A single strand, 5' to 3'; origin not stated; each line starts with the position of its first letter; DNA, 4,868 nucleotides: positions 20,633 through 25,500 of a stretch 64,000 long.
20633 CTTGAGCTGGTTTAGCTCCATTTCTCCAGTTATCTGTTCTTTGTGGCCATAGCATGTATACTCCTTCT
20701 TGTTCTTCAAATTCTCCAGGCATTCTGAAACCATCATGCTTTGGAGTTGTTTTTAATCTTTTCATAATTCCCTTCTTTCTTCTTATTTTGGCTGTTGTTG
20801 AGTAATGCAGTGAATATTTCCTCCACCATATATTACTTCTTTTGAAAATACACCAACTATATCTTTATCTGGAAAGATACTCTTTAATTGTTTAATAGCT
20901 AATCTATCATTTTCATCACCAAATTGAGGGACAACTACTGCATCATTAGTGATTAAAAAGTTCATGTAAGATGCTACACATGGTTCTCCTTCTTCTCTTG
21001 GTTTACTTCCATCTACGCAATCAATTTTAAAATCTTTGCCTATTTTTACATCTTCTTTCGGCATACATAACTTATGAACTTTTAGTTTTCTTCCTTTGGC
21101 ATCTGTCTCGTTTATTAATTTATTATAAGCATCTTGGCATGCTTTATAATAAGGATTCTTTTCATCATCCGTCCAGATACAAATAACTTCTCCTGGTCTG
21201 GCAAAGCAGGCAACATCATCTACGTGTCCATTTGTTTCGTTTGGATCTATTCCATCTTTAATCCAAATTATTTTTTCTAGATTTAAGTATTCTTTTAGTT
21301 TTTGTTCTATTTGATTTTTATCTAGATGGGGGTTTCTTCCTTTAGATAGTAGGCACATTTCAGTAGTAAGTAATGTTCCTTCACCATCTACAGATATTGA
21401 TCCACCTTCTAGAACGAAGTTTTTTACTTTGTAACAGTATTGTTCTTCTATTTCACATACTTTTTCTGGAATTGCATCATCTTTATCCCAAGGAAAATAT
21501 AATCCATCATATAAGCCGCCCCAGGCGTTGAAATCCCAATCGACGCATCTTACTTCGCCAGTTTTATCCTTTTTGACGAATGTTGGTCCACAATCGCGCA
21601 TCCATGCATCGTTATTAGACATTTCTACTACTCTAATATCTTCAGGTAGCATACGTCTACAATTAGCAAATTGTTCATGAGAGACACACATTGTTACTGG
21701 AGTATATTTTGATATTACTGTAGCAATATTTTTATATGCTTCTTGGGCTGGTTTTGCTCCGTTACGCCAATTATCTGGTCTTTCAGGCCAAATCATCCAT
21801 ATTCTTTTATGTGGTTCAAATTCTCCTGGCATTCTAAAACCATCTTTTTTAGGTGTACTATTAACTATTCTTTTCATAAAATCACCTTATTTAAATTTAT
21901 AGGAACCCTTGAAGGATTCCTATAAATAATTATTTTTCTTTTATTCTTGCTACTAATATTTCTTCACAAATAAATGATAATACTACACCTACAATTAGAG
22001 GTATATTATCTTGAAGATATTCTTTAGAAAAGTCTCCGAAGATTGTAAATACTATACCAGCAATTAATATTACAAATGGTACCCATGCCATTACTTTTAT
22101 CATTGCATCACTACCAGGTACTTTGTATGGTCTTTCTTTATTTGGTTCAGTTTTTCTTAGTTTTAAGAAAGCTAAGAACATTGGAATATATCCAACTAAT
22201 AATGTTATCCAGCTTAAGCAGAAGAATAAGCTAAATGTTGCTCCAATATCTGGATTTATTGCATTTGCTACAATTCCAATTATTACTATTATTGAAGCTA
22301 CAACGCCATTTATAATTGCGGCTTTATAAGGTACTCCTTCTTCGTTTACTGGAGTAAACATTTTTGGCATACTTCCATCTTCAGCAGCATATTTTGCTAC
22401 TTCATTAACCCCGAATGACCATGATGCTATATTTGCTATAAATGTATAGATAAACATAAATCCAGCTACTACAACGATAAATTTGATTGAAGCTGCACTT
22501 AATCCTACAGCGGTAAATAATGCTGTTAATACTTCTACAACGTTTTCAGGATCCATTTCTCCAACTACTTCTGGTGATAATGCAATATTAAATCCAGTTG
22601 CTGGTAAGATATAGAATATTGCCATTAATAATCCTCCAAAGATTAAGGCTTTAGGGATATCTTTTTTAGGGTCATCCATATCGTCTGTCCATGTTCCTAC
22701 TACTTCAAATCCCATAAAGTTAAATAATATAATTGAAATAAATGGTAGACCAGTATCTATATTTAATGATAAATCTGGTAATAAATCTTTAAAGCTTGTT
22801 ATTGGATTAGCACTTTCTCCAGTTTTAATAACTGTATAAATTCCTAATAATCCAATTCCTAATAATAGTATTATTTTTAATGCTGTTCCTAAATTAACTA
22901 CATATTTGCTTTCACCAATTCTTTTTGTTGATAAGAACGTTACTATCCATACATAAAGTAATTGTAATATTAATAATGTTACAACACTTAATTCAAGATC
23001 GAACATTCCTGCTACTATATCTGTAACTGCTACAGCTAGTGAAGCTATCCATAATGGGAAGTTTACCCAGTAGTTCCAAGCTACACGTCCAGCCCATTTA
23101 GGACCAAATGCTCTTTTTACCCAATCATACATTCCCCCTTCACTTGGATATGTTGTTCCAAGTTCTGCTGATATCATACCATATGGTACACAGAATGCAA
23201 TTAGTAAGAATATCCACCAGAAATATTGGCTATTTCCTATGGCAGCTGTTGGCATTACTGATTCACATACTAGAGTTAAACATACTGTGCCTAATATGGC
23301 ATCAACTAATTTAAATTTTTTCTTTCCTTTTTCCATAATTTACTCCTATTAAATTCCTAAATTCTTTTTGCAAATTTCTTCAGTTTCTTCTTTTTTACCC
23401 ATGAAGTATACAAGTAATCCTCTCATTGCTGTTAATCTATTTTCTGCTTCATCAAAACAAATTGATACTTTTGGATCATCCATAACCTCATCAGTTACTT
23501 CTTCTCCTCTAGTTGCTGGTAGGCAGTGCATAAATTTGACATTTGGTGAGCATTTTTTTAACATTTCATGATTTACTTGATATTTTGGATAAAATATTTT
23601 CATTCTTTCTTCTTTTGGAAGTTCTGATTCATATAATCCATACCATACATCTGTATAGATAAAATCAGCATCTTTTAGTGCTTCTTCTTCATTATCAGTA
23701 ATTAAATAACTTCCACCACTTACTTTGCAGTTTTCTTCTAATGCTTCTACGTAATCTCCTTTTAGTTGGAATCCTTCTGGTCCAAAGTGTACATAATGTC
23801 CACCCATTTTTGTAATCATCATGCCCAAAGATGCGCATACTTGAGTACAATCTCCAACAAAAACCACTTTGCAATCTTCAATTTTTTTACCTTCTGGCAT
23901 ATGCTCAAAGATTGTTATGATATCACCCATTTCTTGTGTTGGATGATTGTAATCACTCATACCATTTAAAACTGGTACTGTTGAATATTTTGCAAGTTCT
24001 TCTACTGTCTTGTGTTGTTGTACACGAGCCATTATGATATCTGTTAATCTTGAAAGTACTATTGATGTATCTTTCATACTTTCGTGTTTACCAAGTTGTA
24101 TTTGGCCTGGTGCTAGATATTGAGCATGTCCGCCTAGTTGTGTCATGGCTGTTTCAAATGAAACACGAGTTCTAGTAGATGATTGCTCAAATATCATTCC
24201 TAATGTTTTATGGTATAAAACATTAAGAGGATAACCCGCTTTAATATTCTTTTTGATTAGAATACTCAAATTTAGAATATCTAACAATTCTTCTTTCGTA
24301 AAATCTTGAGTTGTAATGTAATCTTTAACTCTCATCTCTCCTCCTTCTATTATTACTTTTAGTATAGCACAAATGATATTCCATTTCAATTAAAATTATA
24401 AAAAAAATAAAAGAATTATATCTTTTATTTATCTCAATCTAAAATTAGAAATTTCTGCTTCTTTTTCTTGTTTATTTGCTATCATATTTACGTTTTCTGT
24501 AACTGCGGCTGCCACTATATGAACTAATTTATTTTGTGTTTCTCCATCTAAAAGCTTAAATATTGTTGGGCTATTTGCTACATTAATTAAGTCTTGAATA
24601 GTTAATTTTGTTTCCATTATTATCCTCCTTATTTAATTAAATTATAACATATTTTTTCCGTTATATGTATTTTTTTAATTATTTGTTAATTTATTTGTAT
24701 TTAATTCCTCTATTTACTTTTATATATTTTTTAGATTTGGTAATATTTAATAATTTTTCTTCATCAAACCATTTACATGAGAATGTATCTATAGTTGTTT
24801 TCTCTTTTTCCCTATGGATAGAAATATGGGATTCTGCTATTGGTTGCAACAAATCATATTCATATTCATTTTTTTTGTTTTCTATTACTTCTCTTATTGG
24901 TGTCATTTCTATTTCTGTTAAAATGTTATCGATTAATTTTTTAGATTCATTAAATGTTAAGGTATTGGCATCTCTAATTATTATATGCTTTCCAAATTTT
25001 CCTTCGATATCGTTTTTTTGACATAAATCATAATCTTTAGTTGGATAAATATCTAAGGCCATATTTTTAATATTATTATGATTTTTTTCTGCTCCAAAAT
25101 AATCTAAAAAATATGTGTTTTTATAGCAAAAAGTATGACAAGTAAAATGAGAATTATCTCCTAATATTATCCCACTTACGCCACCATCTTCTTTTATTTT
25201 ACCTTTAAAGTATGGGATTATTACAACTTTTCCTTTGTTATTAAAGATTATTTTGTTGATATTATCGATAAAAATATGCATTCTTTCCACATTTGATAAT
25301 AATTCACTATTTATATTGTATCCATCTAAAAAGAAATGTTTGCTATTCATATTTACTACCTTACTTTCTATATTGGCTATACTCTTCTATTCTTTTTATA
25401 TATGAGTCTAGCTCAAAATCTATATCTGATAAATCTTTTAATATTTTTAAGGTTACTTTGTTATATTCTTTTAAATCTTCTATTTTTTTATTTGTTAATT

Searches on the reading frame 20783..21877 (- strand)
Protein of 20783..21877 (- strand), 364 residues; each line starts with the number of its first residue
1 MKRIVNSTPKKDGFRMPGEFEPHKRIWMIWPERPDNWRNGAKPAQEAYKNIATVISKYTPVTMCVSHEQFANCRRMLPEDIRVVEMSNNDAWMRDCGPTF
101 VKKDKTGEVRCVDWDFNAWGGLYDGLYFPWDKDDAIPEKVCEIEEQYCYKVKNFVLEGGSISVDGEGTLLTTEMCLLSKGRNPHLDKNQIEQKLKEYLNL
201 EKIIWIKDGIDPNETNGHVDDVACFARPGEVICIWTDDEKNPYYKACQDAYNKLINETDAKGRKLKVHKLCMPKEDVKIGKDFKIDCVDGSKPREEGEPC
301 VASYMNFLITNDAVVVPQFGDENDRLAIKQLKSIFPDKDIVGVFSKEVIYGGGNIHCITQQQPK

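Call 7: search_protein_families(library=pfam, proteins=[window:20783-21877:-], max_evalue=0.01)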
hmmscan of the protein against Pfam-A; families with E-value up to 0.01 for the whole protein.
window:20783-21877:- (364 aa): 1 family
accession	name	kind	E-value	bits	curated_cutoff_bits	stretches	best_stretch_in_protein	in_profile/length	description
PF04371.20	PAD_porph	-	8.3e-125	416.7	25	1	15-363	1-321/321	Porphyromonas-type peptidyl-arginine deiminase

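Call 8: search_protein_families(library=ncbifam, proteins=[window:20783-21877:-], max_evalue=0.01)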
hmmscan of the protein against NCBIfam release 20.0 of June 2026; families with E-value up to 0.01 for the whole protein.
window:20783-21877:- (364 aa): 2 families
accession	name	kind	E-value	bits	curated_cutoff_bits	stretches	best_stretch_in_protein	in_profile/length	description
TIGR03380.1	agmatine_aguA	equivalog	2.6e-172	572.7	381.8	1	7-364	1-357/357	agmatine deiminase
NF010070.0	PRK13551.1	subfamily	6.3e-172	571.4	483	1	4-364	3-363/365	agmatine deiminase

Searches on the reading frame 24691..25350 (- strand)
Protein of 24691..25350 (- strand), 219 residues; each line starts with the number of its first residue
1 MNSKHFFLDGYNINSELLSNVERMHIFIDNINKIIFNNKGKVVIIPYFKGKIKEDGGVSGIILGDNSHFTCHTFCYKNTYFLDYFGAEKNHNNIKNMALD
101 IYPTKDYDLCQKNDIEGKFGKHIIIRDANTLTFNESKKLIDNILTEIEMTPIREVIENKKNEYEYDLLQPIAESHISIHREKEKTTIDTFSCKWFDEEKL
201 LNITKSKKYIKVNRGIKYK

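Call 7: search_protein_families(library=pfam, proteins=[window:24691-25350:-], max_evalue=0.01)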
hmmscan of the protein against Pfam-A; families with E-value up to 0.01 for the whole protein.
window:24691-25350:- (219 aa): 1 family
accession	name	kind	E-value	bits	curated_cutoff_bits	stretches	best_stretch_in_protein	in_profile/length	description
PF02675.21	AdoMet_dc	-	2.6e-16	60.3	25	2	5-91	1-81/107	S-adenosylmethionine decarboxylase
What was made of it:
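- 24691..25350 (-): AdoMetDC-like gene (219 aa), 10 nt downstream of A. It is absent from the equivalent position in the closest relatives' loci. Pfam AdoMet_dc E 3e-16 (call 7).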

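Call 8: search_protein_families(library=ncbifam, proteins=[window:24691-25350:-], max_evalue=0.01)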
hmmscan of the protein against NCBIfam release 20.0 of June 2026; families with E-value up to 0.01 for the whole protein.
window:24691-25350:- (219 aa): 1 family
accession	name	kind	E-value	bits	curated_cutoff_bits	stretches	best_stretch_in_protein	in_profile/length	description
TIGR03330.1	SAM_DCase_Bsu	equivalog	4.3e-11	43.1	75.65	2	4-89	5-84/112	adenosylmethionine decarboxylase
